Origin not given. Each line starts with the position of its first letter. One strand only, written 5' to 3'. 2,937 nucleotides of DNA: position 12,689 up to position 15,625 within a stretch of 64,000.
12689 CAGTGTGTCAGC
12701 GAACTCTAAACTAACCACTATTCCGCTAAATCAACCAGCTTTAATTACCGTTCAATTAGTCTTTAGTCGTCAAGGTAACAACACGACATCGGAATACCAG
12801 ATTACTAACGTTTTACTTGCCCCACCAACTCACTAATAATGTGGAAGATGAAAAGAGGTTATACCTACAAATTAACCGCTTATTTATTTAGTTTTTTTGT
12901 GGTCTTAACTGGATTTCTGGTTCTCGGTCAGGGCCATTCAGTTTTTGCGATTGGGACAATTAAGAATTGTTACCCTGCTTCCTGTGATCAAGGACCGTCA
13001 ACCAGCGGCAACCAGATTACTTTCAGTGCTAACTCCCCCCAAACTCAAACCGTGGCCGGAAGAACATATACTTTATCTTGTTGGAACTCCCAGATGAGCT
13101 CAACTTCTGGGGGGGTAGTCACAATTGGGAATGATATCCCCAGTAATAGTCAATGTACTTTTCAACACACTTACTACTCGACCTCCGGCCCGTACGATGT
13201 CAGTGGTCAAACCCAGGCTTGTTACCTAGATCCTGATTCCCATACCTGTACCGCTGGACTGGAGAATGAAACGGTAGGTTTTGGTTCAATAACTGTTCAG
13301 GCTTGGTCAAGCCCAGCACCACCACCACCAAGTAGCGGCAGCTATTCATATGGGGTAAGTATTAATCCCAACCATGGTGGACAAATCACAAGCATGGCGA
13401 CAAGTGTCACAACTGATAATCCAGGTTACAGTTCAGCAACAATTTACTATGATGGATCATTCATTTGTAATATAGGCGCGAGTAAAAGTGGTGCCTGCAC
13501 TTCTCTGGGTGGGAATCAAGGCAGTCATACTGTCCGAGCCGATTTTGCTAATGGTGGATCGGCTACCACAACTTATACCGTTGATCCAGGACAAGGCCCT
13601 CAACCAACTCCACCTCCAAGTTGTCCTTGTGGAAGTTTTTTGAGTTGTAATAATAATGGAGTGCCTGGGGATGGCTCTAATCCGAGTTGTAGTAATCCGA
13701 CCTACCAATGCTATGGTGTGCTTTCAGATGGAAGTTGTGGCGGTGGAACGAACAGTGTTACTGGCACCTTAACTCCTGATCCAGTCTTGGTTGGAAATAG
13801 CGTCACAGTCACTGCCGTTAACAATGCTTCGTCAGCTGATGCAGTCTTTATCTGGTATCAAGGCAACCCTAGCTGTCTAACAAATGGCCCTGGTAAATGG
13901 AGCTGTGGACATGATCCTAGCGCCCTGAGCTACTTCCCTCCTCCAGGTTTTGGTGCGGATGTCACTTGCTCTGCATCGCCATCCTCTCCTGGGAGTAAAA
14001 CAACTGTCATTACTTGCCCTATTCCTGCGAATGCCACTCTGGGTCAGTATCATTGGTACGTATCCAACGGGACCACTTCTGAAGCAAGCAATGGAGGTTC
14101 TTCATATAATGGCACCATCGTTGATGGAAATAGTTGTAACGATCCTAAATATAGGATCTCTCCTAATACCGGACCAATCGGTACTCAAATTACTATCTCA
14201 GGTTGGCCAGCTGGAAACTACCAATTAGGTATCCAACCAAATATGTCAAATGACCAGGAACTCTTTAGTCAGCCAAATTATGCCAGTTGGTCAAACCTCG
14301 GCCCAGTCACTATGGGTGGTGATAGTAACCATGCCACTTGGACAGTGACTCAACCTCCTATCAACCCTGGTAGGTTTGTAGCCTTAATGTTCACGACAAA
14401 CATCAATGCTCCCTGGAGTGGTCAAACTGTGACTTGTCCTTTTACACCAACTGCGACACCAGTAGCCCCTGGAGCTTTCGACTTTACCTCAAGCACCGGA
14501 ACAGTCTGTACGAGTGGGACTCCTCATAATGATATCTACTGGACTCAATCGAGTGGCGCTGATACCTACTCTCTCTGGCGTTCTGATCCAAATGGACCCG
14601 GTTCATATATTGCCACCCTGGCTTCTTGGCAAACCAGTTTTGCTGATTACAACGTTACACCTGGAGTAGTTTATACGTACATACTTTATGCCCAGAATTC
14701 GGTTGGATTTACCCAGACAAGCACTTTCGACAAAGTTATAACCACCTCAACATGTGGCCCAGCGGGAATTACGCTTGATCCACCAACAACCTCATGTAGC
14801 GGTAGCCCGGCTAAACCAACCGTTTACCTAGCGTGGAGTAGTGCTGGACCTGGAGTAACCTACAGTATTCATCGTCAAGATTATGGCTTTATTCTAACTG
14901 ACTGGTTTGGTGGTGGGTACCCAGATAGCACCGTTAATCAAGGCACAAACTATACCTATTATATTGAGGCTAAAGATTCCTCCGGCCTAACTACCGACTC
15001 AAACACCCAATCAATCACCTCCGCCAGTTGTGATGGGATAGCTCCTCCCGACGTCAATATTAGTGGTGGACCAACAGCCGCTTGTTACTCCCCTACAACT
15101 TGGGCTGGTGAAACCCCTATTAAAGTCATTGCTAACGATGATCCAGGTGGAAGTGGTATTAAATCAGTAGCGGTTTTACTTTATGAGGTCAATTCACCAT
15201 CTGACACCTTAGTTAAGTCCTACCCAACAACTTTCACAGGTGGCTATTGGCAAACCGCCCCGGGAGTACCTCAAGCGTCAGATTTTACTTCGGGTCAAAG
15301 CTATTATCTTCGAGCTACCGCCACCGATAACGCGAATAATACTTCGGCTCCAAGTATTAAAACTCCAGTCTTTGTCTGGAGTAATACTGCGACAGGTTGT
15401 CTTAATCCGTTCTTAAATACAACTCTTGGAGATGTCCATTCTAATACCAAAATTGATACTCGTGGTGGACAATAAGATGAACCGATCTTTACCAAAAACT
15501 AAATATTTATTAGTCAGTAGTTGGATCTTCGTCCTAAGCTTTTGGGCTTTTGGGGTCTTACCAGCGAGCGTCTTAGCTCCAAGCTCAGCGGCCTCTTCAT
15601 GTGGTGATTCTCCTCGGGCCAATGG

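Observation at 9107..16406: Second tandem duplication: small membrane protein followed by giant Cys-rich secreted protein, twice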

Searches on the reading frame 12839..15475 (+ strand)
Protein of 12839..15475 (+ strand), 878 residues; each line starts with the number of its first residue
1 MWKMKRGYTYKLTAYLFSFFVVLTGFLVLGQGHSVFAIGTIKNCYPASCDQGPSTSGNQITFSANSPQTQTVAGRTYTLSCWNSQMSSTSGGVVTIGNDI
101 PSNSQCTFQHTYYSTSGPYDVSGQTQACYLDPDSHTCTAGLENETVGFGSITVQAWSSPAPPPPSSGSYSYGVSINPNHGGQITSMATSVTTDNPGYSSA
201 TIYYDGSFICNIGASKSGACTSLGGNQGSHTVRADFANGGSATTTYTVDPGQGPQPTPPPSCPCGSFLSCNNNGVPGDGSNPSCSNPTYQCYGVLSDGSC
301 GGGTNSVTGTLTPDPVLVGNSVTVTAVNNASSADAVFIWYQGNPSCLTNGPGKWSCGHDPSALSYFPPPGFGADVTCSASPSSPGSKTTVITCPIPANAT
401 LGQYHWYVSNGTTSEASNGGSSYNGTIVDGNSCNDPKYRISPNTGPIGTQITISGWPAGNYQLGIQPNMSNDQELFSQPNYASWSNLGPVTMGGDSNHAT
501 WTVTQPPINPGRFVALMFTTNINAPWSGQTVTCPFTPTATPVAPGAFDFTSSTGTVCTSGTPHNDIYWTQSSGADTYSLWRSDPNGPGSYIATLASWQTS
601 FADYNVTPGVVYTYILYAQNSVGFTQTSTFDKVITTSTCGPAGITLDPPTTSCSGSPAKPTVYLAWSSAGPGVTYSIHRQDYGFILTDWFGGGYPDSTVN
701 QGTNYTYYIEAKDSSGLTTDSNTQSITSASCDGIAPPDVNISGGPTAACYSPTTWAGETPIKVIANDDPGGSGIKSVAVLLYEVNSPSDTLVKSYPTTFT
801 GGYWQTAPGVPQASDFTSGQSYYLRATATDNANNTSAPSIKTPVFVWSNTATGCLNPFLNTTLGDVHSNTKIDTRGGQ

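Call 6: search_protein_families(library=pfam, proteins=[window:12839-15475:+], max_evalue=1)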
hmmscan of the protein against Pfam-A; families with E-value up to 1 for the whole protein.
window:12839-15475:+ (878 aa): 0 families

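Call 10: search_protein_families(library=ncbifam, proteins=[window:12839-15475:+], max_evalue=1)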
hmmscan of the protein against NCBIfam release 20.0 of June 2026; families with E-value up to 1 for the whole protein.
window:12839-15475:+ (878 aa): 0 families

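Call 11: search_solved_structures(query=window:12839-15475:+, max_evalue=1)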
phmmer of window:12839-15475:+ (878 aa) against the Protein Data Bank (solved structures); distinct sequences matched with E-value up to 1: 1.
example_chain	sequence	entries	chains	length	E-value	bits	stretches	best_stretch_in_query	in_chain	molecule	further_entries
3mpc_A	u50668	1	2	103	0.075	14.6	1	553-621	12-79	Fn3-like protein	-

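Call 13: find_homologous_proteins(query=window:12839-15475:+, max_evalue=0.001)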
Query window:12839-15475:+ (878 aa): 2 proteins with E <= 0.001 among 8000 candidates.
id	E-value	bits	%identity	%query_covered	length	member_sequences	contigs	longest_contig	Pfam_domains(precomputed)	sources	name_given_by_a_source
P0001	0.0e+0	2009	100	100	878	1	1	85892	-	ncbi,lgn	-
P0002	6.8e-78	281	71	15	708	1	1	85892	-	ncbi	-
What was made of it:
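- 12839..15475 (+): giant2: secreted modular protein (signal peptide, orphan N-domain, middle domains, FN3/Ig array, tail). Only itself and giant1 were found in the word-indexed search of 5.8e9 clusters (call 13).
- Tried and rejected: Word-indexed homology search with giant2 found only itself and giant1 (call 13).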

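Call 14: find_encoding_contigs(protein=P0001, flank=10000, max_places=4)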
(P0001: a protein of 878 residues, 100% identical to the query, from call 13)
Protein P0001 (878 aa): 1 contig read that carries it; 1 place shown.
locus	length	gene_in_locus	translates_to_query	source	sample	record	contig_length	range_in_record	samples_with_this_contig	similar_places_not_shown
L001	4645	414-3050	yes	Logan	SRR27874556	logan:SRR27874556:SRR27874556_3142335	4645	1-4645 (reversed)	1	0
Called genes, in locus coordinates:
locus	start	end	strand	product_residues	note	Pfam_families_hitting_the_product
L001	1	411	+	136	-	?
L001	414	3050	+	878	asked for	-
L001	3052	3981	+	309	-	-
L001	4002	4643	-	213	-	?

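Call 84: predict_structure(alignment_id=A10)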
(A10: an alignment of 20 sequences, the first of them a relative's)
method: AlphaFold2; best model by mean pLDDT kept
length: 878 residues; sequences in the alignment: 20
mean_pLDDT: 53.1   pTM: 0.37
mean pLDDT of the five models: 53.1, 51.7, 50.8, 49.8, 49.7
residues with pLDDT >= 90: 88; 70-90: 191; 50-70: 132; < 50: 467
segments of 3 or more residues with pLDDT < 50: 1-3, 30-59, 64-66, 81-100, 102-306, 340-373, 412-418, 431-572, 595-606, 635-640, 876-878
pLDDT, mean of each block of 10 residues (from residue 1): 53 80 77 37 33 40 55 61 38 44 46 36 36 43 40 34 32 29 26 27 26 28 27 28 27 31 28 30 33 29 46 68 77 52 36 30 33 64 72 79 69 47 68 33 27 28 27 30 29 30 30 26 28 25 27 26 31 62 61 47 49 77 75 50 85 81 87 85 77 89 92 76 92 83 81 80 85 89 84 84 65 87 93 91 90 67 61 55
secondary structure, 60 per line:
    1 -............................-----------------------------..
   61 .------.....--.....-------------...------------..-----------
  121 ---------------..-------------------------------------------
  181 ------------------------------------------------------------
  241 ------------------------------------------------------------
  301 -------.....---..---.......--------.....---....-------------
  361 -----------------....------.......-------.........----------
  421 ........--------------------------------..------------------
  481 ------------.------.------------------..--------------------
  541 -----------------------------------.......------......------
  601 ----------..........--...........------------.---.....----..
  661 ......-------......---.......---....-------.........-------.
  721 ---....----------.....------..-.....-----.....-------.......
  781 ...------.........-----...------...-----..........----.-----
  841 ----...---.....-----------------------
elements in order (helices of 4 or more, strands of 3 or more residues): H2-29 E59-61 E68-72 E75-79 E93-95 E308-312 E321-327 E336-340 H344-347 E378-381 E388-394 E402-410 E421-428 E576-582 E589-594 E611-620 E623-633 E650-654 E659-666 E674-679 E683-689 E693-696 E704-712 E724-727 E738-742 H752-756 E762-766 E774-783 E790-798 E804-806 E821-830 E845-847 H851-855
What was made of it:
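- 12947..13306 (+): Orphan Cys-rich N-domain of giant2. The AF2 model is of low confidence here (call 84).
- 14546..15403 (+): FN3/Ig-like array of giant2, including the last Ig-like module (D.xGSGI ... ATDNANN) that precedes the tail. pLDDT mostly 75-93 (call 84).
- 15398..15472 (+): C-terminal tail of giant2 (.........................). Predicted without secondary structure, pLDDT 55-67, in isolation (call 84).
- On FN3 / Ig-like modular adhesins (for the giants): The AF2 model of residues about 570-855 has pLDDT 75-93 (call 84).
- The tail has pLDDT 55-67 and no secondary structure (call 84).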

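Call 105: fold_search(model_id=the predicted structure, library=pdb)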
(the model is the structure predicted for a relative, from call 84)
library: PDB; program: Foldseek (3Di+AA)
matches with E <= 10: 1715; with E <= 0.001: 327
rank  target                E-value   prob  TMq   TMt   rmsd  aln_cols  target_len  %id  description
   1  8q6t_I                3.8e-11  1.00  0.13  0.11  30.6       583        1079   10  Helical reconstruction of the relaxed thick filament from FIB milled left ventricular mouse myofibrils (released 2023-11-01)
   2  6iaa_A                9.3e-10  1.00  0.16  0.17  33.1       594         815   11  hRobo2 ectodomain (released 2019-03-13)
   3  4yfd_A                3.4e-09  1.00  0.16  0.24  27.6       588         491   10  Crystal structure PTP delta Ig1-Fn2 in complex with IL-1RAcP (released 2015-05-06)
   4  4pbx                  4.0e-09  1.00  0.10  0.14  30.2       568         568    9  Crystal structure of the six N-terminal domains of human receptor protein tyrosine phosphatase sigma (released 2014-11-12)
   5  7ndg_B                1.5e-08  1.00  0.14  0.32  15.6       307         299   14  Cryo-EM structure of the ternary complex between Netrin-1, Neogenin and Repulsive Guidance Molecule B (released 2021-03-31)
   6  4yfg_A                2.1e-08  1.00  0.15  0.24  20.6       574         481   10  Crystal structure of PTP delta meA3/meB minus variant Ig1-Fn1 (released 2015-05-06)
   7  8bxr                  2.8e-08  1.00  0.10  0.25  13.3       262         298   17  Titin FnIII-domain I109-I111 (I/A4-A/A6) from the MIR region (released 2023-02-15)
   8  8k53_A                3.9e-08  1.00  0.14  0.15  24.9       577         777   12  Structure of the Dimeric Human CNTN2 Ig 1-6-FNIII 1-2 Domain in an Asymmetric State (released 2023-12-06)
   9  6xax_B                4.1e-08  1.00  0.13  0.28  12.5       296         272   16  Structure of a fragment of human fibronectin containing the 11th type III domain, extra domain A, and the 12th type II (released 2021-06-09)
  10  8v2b_B                4.8e-08  1.00  0.15  0.21  24.3       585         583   12  Cryo-EM structure of mouse type II OSM receptor complex: model for full extracellular assembly (released 2024-11-20)
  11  6tpw                  5.6e-08  1.00  0.11  0.21  14.3       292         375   14  Crystal structures of FNIII domain one through four of the human leucocyte common antigen-related protein ( LAR) (released 2020-05-13)
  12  8v2b_C                5.9e-08  1.00  0.15  0.18  26.0       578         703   10  Cryo-EM structure of mouse type II OSM receptor complex: model for full extracellular assembly (released 2024-11-20)
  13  8qy6_A                6.6e-08  1.00  0.16  0.23  23.2       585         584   12  Structure of interleukin 6 (gp130 P496L mutant). (released 2024-02-21)
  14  6xax_A                7.0e-08  1.00  0.12  0.28  13.1       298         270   17  Structure of a fragment of human fibronectin containing the 11th type III domain, extra domain A, and the 12th type II (released 2021-06-09)
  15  8g4l_am               9.1e-08  1.00  0.15  0.13  31.4       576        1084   12  Cryo-EM structure of the human cardiac myosin filament (released 2023-11-01)
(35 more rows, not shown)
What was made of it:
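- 14546..15403 (+): Foldseek matches tandem FN3 arrays, E down to 4e-11 (call 105).
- On FN3 / Ig-like modular adhesins (for the giants): Foldseek gives 327 PDB hits at E<=0.001, all of the top ones being FN3/Ig arrays (call 105).
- Checked: The confidently modelled part of giant2 (about residues 570-855) matches tandem FN3/Ig arrays, with 327 PDB hits at E<=0.001 (calls 84, 105).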

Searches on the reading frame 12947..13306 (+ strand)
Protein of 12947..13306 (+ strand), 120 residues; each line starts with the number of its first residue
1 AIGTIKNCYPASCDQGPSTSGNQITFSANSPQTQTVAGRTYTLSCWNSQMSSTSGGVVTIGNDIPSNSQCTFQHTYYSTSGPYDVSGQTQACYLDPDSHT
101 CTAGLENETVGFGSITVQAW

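Call 16: find_homologous_proteins(query=A1, max_evalue=0.01)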
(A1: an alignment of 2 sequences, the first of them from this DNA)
Query A1 (2 sequences): 21 candidates shared short words with the query, none scored E <= 0.01.
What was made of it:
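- Tried and rejected: The same search with the N-domain alignment found nothing, not even self, so that negative is weak on its own (call 16).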

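Call 17: find_related_loci(query=A1, collection=genome_contigs, flank=10000)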
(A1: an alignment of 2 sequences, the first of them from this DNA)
Query A1 (120 aa) in genome_contigs; peptide patterns used: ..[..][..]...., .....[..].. (x = any residue, [..] = any of these).
110 stretches matched a pattern, but none encodes a relative of the query by tblastn (E <= 1e-3).
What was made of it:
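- Tried and rejected: A genome_contigs scan with the N-domain found no relatives (call 17).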

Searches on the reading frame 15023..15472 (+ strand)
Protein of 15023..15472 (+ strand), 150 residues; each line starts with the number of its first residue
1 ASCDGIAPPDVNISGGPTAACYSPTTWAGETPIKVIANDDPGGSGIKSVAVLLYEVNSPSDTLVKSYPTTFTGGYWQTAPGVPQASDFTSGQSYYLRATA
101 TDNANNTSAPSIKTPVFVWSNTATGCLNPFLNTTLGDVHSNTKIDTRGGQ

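Call 60: find_related_loci(query=A8, collection=metagenome_contigs, flank=8000)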
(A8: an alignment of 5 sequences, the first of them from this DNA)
Query A8 (150 aa) in metagenome_contigs; peptide patterns used: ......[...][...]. (x = any residue, [..] = any of these).
21 stretches matched a pattern; 12 encode a relative of the query (tblastn E <= 1e-3); 12 distinct loci.
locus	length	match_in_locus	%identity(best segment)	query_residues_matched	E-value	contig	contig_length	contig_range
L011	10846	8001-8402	32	11-149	3e-9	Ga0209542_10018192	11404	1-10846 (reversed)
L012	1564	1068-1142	60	125-149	6e-5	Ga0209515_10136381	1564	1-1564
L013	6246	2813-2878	59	129-150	2e-4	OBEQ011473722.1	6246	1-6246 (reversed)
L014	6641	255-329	60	125-149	2e-4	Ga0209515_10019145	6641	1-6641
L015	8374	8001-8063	67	129-149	3e-4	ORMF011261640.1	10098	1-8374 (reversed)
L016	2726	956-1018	71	129-149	4e-4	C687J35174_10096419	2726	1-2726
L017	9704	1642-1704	71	129-149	5e-4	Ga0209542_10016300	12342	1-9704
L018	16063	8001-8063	67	129-149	4e-4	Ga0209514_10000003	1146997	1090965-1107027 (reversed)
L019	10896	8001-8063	71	129-149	4e-4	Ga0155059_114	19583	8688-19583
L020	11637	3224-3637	32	17-149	6e-4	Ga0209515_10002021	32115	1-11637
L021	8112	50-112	67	129-149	5e-4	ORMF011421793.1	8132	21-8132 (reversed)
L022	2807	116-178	67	129-149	5e-4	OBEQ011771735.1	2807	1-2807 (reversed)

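Call 93: search_solved_structures(query=A7, max_evalue=1)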
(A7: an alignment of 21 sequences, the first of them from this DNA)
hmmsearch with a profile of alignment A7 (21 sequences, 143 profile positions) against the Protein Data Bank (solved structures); distinct sequences matched with E-value up to 1: 22.
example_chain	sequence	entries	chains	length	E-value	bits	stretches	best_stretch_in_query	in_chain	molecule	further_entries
7ue2_A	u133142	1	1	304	0.0055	20.6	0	91-130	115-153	RPB_PLP3_R6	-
7dm0_A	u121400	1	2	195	0.011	19.6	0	36-109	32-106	Biofilm-associated surface protein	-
9kvu_A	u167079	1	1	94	0.046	17.6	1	31-107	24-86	bacterial immunoglobulin domain B1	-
4hd5_A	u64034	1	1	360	0.086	16.7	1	18-113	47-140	Polysaccharide deacetylase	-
11iy_C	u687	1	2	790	0.11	16.4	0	83-110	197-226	Protocadherin-15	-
5szr_A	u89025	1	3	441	0.21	15.5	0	33-109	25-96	Protein Pcdhgb2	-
6m3a_A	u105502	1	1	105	0.21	15.5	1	36-109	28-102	Biofilm-associated surface protein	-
5t9t_A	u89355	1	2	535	0.25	15.2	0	32-108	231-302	Protocadherin gamma B2-alpha C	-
6cg7_A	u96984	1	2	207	0.3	15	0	85-105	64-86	Cadherin-22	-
4v33_A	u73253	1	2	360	0.4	14.6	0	15-105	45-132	POLYSACCHARIDE DEACETYLASE-LIKE PROTEIN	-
5zbu_A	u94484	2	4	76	0.44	14.4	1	79-126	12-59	E3 ubiquitin-protein ligase RNF13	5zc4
1ncj_A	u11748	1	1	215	0.46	14.4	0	78-107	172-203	PROTEIN (N-CADHERIN)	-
6bxu_A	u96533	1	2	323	0.48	14.3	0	83-104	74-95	Protocadherin-15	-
7esi_A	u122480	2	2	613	0.49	14.3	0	30-102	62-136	Collagenase unit (CU) | collagenase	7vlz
2qvi_A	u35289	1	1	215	0.49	14.3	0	80-107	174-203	Cadherin-2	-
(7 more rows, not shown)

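Call 102: find_related_loci(query=A8, collection=viral_contigs, flank=6000)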
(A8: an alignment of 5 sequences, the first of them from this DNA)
Query A8 (150 aa) in viral_contigs; peptide patterns used: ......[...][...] (x = any residue, [..] = any of these).
2 stretches matched a pattern, but none encodes a relative of the query by tblastn (E <= 1e-3).
